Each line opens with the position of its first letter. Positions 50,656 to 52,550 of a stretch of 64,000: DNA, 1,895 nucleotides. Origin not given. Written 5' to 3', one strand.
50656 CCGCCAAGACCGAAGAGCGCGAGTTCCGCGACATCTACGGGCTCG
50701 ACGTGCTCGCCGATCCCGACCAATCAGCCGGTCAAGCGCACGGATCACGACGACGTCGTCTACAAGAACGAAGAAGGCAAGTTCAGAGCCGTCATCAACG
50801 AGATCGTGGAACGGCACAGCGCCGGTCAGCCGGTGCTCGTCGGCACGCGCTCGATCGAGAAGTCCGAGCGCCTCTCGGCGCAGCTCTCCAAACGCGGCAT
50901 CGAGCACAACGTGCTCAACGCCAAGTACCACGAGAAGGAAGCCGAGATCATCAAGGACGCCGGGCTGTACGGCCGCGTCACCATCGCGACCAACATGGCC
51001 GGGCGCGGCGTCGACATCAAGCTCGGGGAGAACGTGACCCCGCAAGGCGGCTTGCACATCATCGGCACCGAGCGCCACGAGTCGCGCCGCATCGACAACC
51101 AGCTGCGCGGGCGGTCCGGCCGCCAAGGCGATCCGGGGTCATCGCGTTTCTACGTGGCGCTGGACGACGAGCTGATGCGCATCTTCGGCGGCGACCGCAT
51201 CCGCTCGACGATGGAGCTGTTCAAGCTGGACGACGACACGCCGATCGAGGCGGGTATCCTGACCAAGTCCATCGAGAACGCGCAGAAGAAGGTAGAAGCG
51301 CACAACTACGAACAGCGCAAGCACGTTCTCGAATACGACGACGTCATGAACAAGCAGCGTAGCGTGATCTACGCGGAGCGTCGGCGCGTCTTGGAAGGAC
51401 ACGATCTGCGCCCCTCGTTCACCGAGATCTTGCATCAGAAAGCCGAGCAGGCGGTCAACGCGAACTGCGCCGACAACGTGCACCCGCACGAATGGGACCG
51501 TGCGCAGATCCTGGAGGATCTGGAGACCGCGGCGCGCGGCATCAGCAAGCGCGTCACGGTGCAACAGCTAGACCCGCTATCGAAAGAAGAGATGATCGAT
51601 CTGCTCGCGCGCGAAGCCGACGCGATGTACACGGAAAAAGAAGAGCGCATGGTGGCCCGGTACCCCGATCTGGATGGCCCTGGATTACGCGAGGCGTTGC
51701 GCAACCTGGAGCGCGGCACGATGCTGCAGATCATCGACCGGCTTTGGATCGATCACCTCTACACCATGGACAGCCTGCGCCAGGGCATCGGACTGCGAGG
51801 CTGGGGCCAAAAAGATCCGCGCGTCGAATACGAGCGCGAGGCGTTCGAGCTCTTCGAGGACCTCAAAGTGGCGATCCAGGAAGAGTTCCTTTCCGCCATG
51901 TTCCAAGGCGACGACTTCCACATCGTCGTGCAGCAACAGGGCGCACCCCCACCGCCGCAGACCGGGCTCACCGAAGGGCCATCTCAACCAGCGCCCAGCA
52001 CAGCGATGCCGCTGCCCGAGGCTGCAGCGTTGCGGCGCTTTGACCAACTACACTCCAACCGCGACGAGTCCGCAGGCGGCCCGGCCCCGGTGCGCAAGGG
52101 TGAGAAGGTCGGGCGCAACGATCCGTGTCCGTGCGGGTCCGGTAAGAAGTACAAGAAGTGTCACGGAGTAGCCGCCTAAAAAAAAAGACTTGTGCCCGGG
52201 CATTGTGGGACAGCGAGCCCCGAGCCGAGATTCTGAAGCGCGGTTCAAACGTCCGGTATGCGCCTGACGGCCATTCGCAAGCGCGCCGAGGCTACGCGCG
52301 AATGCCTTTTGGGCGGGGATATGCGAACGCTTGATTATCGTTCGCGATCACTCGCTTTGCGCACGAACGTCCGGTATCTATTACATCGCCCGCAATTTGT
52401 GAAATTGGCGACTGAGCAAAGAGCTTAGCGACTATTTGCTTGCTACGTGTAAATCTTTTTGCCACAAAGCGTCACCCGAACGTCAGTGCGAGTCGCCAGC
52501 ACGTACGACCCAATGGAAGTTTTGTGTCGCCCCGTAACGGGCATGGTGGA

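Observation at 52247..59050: Recurrent 11-nt motif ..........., inverted near the two ends of the insertion and with extra copies at 59 kb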

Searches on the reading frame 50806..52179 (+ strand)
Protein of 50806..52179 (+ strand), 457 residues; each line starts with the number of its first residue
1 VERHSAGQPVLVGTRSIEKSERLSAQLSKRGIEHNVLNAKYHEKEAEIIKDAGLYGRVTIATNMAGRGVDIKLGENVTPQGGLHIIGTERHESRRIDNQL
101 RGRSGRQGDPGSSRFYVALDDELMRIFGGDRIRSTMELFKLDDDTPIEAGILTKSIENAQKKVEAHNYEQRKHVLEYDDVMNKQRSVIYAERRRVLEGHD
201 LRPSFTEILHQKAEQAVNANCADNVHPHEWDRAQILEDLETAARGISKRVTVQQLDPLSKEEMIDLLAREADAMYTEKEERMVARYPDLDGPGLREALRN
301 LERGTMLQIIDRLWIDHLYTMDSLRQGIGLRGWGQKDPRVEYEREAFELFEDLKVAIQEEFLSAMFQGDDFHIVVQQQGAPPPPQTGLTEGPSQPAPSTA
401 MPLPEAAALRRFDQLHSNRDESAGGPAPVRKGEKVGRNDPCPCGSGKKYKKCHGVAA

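Call 17: find_related_loci(query=window:50806-52179:+, collection=genome_contigs, flank=10000)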
Query window:50806-52179:+ (457 aa) in genome_contigs; peptide patterns used: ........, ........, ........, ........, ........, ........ (x = any residue, [..] = any of these).
600 stretches matched a pattern (row limit reached: there are more); 592 encode a relative of the query (tblastn E <= 1e-3); the best 80 are kept; 80 distinct loci.
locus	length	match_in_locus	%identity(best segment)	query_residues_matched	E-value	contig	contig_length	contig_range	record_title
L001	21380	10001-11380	88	1-457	0e+0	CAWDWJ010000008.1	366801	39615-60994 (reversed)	MAG: Candidatus Eremiobacteraeota bacterium isolate MFD05705.bin.2.6 genome assembly, contig: contig_86343, whole genome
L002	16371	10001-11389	75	1-457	0e+0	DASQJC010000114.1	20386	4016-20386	MAG TPA_asm: Candidatus Eremiobacteraceae bacterium isolate SMAG_U11875 k141_96407, whole genome shotgun sequence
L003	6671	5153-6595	53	1-457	4e-155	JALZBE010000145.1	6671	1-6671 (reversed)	MAG: Vulcanimicrobiota bacterium isolate KAP bin109 SD1491_NODE_3229_length_6671_cov_1.262989, whole genome shotgun sequ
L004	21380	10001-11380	53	1-457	1e-153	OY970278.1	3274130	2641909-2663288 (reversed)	MAG: Candidatus Eremiobacteraeota bacterium isolate MFD04463.bin.c.10 genome assembly, chromosome: 1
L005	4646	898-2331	52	4-457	3e-151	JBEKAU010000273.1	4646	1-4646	MAG: Vulcanimicrobiaceae bacterium isolate SPRUCE 11 SPRUCE_11_273, whole genome shotgun sequence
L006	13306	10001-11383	53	1-457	3e-147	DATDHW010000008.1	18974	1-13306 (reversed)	MAG TPA_asm: Candidatus Cybelea sp. isolate SMAG_U288 k141_177610, whole genome shotgun sequence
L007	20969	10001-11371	52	1-457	2e-146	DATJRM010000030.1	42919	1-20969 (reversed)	MAG TPA_asm: Candidatus Acidiferrales bacterium isolate SMAG_U14967 k141_2491789, whole genome shotgun sequence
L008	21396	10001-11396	58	1-453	1e-135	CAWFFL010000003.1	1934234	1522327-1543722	MAG: Candidatus Eremiobacteraeota bacterium isolate MFD00731.bin.2.20 genome assembly, contig: contig_38488, whole genom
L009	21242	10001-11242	49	2-454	3e-127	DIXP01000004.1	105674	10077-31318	MAG TPA_asm: Chloroflexi bacterium UBA6077 UBA6077_contig_458, whole genome shotgun sequence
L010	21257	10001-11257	48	1-454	4e-127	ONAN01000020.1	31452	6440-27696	uncultured Selenomonadales bacterium isolate RUG113 genome assembly, contig: scaffold_1274, whole genome shotgun sequenc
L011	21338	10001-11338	46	4-456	3e-125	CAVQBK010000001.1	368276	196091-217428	MAG: uncultured bacterium isolate MFD02923.bin.1.27 genome assembly, contig: contig_11471, whole genome shotgun sequence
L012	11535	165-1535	47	4-454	5e-125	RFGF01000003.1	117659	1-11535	MAG: Nitrospirae bacterium isolate J017 k99_67670, whole genome shotgun sequence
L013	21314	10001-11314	46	7-454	7e-125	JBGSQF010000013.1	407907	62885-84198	MAG: Candidatus Paceibacteria bacterium isolate JTS-AC323 k141_425688, whole genome shotgun sequence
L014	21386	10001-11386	46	2-454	1e-124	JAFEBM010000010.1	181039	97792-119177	MAG: Nitrospira sp. isolate CTRL-LIN-TMP-bin1 Nitrospira-sp.-TMP-bin1__10__length-181039, whole genome shotgun sequence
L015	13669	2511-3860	45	2-454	1e-124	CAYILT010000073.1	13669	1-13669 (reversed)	MAG TPA_asm: uncultured Nitrospiraceae bacterium isolate ERP119705_co22_392 genome assembly, contig: NODE_3592_length_13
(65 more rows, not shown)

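Call 28: search_protein_families(library=pfam, proteins=[L001:11602-12717:-, L001:12986-13573:+, L001:13672-14196:-, L001:13831-14307:+, L001:14619-16013:-, L001:16221-16688:+, L001:16751-17302:-, L001:17242-17808:-, L001:18206-19300:+, L001:19144-20172:+], max_evalue=0.01)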
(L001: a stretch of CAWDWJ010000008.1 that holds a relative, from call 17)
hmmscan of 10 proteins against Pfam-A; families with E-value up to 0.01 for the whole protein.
L001:11602-12717:- (371 aa): 0 families

L001:12986-13573:+ (195 aa): 1 family
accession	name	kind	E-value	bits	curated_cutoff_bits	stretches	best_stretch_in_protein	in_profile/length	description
PF01872.23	RibD_C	-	1.4e-18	67.9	24.1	1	2-185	1-197/197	RibD C-terminal domain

L001:13672-14196:- (174 aa): 0 families

L001:13831-14307:+ (158 aa): 2 families
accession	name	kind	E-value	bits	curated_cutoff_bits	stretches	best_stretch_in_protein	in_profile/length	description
PF07452.17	CHRD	-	0.0018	19.6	24.1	1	34-99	12-77/117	CHRD domain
PF23140.1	Gp80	-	0.003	18.3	27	1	25-113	21-100/128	Podophage GP4 fiber I protein gp80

L001:14619-16013:- (464 aa): 0 families

L001:16221-16688:+ (155 aa): 3 families
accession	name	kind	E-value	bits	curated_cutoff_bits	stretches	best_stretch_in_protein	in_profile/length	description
PF04191.18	PEMT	-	6.9e-16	59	25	1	42-142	2-104/105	Phospholipid methyltransferase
PF04140.19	ICMT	-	1.2e-08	35.7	24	1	49-137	4-94/95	Isoprenylcysteine carboxyl methyltransferase (ICMT) family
PF06966.17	DUF1295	-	5.1e-05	23.3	20.4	1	75-151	150-235/235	Protein of unknown function (DUF1295)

L001:16751-17302:- (183 aa): 1 family
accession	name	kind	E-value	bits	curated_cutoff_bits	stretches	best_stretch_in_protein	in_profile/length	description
PF06983.19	3-dmu-9_3-mt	-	1.3e-44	151.8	24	1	34-142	1-116/116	3-demethylubiquinone-9 3-methyltransferase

L001:17242-17808:- (188 aa): 2 families
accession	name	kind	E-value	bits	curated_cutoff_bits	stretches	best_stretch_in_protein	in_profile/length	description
PF08327.17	AHSA1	-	5.9e-33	114.2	22.1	1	47-180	1-123/125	Activator of Hsp90 ATPase homolog 1-like protein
PF10604.15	Polyketide_cyc2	-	0.00053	20.7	27.4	1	39-177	3-137/142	Polyketide cyclase / dehydrase and lipid transport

L001:18206-19300:+ (364 aa): 3 families
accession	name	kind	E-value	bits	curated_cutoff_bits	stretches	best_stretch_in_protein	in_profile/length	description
PF03462.23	PCRF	-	4.9e-56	190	24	1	28-215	2-194/194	PCRF domain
PF00472.26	RF-1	-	1.5e-39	135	35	1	226-333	4-116/116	RF-1 domain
PF16326.10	ABC_tran_CTD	-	0.0022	18.6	32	1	26-65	19-58/69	ABC transporter C-terminal domain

L001:19144-20172:+ (342 aa): 2 families
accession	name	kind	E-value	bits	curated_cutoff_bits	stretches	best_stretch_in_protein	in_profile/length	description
PF13714.12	PEP_mutase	-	5.4e-76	255.8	31.5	1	72-313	1-239/240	Phosphoenolpyruvate phosphomutase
PF02548.21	Pantoate_transf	-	0.0012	18.7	28.7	1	69-173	4-111/259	Ketopantoate hydroxymethyltransferase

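Call 43: search_protein_families(library=pfam, proteins=[L001:14619-16013:-], max_evalue=0.01)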
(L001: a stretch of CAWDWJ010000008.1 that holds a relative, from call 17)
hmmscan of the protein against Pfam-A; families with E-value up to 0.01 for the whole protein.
L001:14619-16013:- (464 aa): 0 families

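Call 85: search_protein_families(library=padloc, proteins=[L001:11602-12477:-, L001:14619-16013:-], max_evalue=0.001)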
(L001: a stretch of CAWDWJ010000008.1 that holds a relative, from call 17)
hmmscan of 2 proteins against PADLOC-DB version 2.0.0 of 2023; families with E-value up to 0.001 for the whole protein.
L001:11602-12477:- (291 aa): 0 families

L001:14619-16013:- (464 aa): 0 families

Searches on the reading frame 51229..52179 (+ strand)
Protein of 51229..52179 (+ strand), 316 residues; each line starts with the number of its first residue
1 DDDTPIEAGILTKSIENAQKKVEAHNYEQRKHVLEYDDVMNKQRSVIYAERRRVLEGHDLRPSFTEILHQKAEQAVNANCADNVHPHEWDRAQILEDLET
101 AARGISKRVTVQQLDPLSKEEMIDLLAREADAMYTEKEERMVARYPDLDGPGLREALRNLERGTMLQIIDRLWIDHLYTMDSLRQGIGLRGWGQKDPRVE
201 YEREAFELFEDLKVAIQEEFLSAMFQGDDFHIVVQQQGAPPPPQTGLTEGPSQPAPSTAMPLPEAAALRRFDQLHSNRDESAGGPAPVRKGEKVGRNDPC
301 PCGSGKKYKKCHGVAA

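Call 47: find_homologous_proteins(query=window:51229-52179:+, max_evalue=1e-30)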
Query window:51229-52179:+ (316 aa): 6753 proteins with E <= 1e-30 among 8000 candidates; the best 120 are listed.
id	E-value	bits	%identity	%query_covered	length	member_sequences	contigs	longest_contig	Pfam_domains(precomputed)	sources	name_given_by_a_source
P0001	2.9e-211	718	100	100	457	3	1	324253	PF07516.19,PF21090.4,PF02810.22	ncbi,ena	-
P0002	4.9e-180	616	86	100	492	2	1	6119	PF07516.19,PF21090.4,PF02810.22,PF00271.38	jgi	-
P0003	4.1e-170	583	81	100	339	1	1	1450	PF07516.19,PF02810.22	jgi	jgi:preprotein translocase subunit SecA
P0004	2.4e-155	535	76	100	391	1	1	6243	PF07516.19,PF21090.4,PF02810.22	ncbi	-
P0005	5.0e-147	507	73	100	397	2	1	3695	PF07516.19,PF21090.4,PF02810.22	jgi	-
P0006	3.9e-145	501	69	100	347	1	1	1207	PF07516.19,PF21090.4,PF02810.22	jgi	jgi:preprotein translocase subunit SecA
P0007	3.2e-142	492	68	100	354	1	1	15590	PF07516.19,PF02810.22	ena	-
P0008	1.2e-139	483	68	99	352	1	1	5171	PF07516.19,PF02810.22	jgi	jgi:preprotein translocase subunit SecA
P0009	2.7e-134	466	85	78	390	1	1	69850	PF07516.19,PF21090.4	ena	-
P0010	2.1e-132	459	74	88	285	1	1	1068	PF07516.19,PF02810.22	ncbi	-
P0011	2.3e-129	449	82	76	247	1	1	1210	PF07516.19,PF02810.22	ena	-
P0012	5.8e-128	445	71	88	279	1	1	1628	PF07516.19,PF02810.22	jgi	jgi:preprotein translocase subunit SecA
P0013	4.7e-126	438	65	100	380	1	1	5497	PF07516.19,PF21090.4,PF02810.22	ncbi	ncbi:MAG: preprotein translocase subunit SecA, partial [Candidatus Meridianibacter frigidus]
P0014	4.1e-124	432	70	88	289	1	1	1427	PF07516.19,PF02810.22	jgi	jgi:preprotein translocase subunit SecA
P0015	8.9e-118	411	82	72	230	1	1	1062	PF07516.19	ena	-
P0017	3.7e-109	383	85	62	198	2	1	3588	PF07516.19,PF02810.22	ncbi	-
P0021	3.4e-83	298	68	62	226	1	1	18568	PF07516.19,PF02810.22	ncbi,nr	ncbi:MAG: SEC-C domain-containing protein, partial [Candidatus Eremiobacteraeota bacterium]|nr:SEC-C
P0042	2.2e-72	262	71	54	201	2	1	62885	PF07516.19,PF02810.22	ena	-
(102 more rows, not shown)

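Call 48: find_encoding_contigs(protein=P0002, flank=10000, max_places=4)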
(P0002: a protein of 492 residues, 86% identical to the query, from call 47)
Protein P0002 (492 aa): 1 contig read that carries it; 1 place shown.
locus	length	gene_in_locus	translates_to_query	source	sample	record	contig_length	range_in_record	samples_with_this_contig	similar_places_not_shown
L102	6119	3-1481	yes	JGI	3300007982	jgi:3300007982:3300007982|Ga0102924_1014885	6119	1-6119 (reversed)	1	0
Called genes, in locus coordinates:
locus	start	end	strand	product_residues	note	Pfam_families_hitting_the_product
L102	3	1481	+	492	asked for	PF21090:P-loop_SecA, PF00271:Helicase_C (weak), PF21090:P-loop_SecA, PF07516:SecA_SW, PF02810:SEC-C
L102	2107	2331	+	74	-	-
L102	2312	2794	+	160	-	PF10604:Polyketide_cyc2 (weak), PF08327:AHSA1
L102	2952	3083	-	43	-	-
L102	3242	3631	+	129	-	PF00903:Glyoxalase, PF22677:Ble-like_N (weak), PF13669:Glyoxalase_4 (weak)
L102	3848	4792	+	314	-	PF03462:PCRF, PF00472:RF-1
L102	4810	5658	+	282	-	PF13714:PEP_mutase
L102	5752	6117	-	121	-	?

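Call 49: find_encoding_contigs(protein=P0009, flank=10000, max_places=4)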
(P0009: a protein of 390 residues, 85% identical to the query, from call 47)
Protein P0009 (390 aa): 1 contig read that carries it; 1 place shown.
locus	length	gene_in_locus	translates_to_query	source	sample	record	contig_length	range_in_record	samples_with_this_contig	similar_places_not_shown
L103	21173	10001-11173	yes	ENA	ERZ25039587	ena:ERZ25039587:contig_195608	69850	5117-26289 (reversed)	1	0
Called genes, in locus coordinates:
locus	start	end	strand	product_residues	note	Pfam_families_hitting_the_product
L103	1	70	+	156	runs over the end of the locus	PF02621:VitK2_biosynth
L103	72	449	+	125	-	PF02621:VitK2_biosynth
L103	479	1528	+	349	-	PF04055:Radical_SAM, PF19288:CofH_C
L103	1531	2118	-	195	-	-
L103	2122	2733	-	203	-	-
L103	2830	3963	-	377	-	PF03054:tRNA_Me_trans, PF20259:tRNA_Me_trans_M, PF20258:tRNA_Me_trans_C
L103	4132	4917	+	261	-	PF13413:HTH_25, PF13464:RodZ_C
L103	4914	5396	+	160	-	PF04461:YajQ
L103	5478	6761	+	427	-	PF03816:LytR_cpsA_psr, PF13399:LytR_C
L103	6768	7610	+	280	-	PF01522:Polysacc_deac_1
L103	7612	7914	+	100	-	-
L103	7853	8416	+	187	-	PF02482:Ribosomal_S30AE, PF16321:Ribosom_S30AE_C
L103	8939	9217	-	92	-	-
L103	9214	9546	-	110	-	-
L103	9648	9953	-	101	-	-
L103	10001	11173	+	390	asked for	PF21090:P-loop_SecA, PF07516:SecA_SW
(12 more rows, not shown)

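Call 50: find_encoding_contigs(protein=P0004, flank=10000, max_places=4)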
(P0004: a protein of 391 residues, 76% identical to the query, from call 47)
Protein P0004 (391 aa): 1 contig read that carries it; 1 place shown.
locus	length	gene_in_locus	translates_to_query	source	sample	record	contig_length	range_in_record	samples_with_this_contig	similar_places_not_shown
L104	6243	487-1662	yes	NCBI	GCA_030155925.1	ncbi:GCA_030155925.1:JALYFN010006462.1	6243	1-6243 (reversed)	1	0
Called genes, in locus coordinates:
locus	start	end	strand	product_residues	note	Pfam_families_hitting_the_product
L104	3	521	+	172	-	?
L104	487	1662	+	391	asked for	PF21090:P-loop_SecA, PF07516:SecA_SW, PF02810:SEC-C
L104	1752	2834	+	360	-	PF03462:PCRF, PF00472:RF-1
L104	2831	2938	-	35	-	-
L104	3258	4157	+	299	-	PF00535:Glycos_transf_2, PF10111:Glyco_tranf_2_2 (faint), PF13641:Glyco_tranf_2_3, PF13632:Glyco_trans_2_3 (weak)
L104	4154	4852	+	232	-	PF03167:UDG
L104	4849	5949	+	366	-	PF04055:Radical_SAM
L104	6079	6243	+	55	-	?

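Call 64: find_encoding_contigs(protein=P0017, flank=10000, max_places=3)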
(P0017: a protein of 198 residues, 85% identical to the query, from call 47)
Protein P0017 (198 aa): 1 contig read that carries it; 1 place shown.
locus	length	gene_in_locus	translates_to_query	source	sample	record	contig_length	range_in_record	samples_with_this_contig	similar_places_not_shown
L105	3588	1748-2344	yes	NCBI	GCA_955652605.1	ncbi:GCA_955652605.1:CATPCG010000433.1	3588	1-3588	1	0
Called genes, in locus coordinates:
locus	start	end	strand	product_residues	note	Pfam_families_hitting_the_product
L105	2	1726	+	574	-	?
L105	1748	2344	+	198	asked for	PF07516:SecA_SW, PF02810:SEC-C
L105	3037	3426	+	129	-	PF00903:Glyoxalase, PF18029:Glyoxalase_6 (faint)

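Call 65: find_encoding_contigs(protein=P0042, flank=10000, max_places=3)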
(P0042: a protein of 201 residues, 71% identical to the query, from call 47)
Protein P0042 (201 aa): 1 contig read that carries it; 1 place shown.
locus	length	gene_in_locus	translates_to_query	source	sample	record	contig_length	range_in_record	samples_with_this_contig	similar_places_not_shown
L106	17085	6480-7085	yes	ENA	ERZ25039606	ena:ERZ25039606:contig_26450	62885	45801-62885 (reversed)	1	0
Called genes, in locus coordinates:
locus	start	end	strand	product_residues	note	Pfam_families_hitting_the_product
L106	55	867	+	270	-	PF13413:HTH_25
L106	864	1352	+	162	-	PF04461:YajQ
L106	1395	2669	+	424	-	PF03816:LytR_cpsA_psr, PF13399:LytR_C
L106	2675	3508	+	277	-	PF01522:Polysacc_deac_1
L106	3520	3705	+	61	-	-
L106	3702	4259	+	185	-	PF02482:Ribosomal_S30AE, PF16321:Ribosom_S30AE_C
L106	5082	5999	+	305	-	PF01043:SecA_PP_bind, PF07517:SecA_DEAD, PF21090:P-loop_SecA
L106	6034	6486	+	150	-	PF07516:SecA_SW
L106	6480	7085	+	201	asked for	PF07516:SecA_SW, PF02810:SEC-C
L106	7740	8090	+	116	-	-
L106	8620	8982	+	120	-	PF06441:EHN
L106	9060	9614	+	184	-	PF00561:Abhydrolase_1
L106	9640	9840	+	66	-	-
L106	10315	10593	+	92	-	-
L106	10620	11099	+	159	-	PF12697:Abhydrolase_6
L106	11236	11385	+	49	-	-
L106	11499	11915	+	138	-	-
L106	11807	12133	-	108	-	-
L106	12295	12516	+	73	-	-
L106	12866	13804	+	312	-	PF03462:PCRF, PF00472:RF-1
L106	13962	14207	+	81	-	PF08984:DUF1858 (weak)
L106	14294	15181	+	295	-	PF00535:Glycos_transf_2, PF13641:Glyco_tranf_2_3, PF10111:Glyco_tranf_2_2 (faint), PF13632:Glyco_trans_2_3 (faint)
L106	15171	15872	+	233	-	PF03167:UDG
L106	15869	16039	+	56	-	-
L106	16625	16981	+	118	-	-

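Call 66: find_encoding_contigs(protein=P0007, flank=10000, max_places=3)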
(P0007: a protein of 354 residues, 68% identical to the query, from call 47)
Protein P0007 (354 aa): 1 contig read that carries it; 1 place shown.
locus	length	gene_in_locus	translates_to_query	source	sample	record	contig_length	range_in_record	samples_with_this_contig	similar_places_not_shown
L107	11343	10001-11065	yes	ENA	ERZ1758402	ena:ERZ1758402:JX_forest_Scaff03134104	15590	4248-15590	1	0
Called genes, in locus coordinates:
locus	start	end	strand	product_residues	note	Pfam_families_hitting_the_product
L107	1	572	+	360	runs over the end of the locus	PF04055:Radical_SAM, PF19288:CofH_C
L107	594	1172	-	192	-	-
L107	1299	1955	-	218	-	-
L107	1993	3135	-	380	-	PF00578:AhpC-TSA, PF08534:Redoxin, PF13905:Thioredoxin_8, PF17991:Thioredoxin_10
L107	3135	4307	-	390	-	PF03054:tRNA_Me_trans, PF20259:tRNA_Me_trans_M, PF20258:tRNA_Me_trans_C (weak)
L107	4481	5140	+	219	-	PF13413:HTH_25, PF13464:RodZ_C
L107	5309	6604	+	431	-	PF03816:LytR_cpsA_psr, PF13399:LytR_C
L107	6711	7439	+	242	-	PF01522:Polysacc_deac_1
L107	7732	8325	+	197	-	PF02482:Ribosomal_S30AE, PF16321:Ribosom_S30AE_C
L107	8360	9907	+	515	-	PF07517:SecA_DEAD, PF01043:SecA_PP_bind, PF21090:P-loop_SecA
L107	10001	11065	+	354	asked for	PF07516:SecA_SW, PF02810:SEC-C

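Call 67: find_encoding_contigs(protein=P0021, flank=10000, max_places=3)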
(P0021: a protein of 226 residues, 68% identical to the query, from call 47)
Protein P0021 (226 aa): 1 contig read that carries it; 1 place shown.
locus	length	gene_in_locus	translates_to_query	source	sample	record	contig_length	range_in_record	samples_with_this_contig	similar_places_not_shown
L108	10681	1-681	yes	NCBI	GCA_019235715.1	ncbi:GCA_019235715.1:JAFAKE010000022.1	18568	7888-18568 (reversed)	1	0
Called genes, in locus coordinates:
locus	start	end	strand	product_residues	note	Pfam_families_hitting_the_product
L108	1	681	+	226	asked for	PF07516:SecA_SW, PF02810:SEC-C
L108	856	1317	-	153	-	PF06445:GyrI-like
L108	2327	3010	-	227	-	-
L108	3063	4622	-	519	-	PF25021:TEN_NHL (faint)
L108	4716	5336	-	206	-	-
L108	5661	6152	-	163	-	PF04191:PEMT, PF04140:ICMT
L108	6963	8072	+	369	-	-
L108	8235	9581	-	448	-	-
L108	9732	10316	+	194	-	PF15956:DUF4760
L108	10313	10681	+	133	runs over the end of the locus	-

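Call 85: search_protein_families(library=padloc, proteins=[L108:2327-3010:-, L108:3063-4622:-, L108:4716-5336:-], max_evalue=0.001)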
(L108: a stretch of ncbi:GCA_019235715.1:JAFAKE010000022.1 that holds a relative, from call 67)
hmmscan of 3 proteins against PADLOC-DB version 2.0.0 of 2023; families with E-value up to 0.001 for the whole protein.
L108:2327-3010:- (227 aa): 0 families

L108:3063-4622:- (519 aa): 0 families

L108:4716-5336:- (206 aa): 0 families

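Call 86: find_encoding_contigs(protein=P0005, flank=10000, max_places=3)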
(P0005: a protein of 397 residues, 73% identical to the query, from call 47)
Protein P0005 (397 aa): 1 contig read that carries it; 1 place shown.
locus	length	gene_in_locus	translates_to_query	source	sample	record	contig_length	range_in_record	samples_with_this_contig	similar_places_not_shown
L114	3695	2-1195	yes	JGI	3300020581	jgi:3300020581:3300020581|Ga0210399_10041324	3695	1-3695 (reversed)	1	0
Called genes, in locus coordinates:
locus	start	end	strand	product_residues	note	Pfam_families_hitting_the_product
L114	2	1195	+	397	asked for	PF21090:P-loop_SecA, PF07516:SecA_SW, PF02810:SEC-C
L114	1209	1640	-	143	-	-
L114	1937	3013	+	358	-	PF01436:NHL (faint), PF08450:SGL (faint)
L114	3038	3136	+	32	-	-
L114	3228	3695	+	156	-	?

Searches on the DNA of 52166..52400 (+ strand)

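Call 81: search_dna_similar(query=window:52166-52400:+, collection=plasmids, mode=distant, max_evalue=0.01, max_rows=10)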
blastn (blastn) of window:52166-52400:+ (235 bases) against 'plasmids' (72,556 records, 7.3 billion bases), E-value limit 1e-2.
No match.
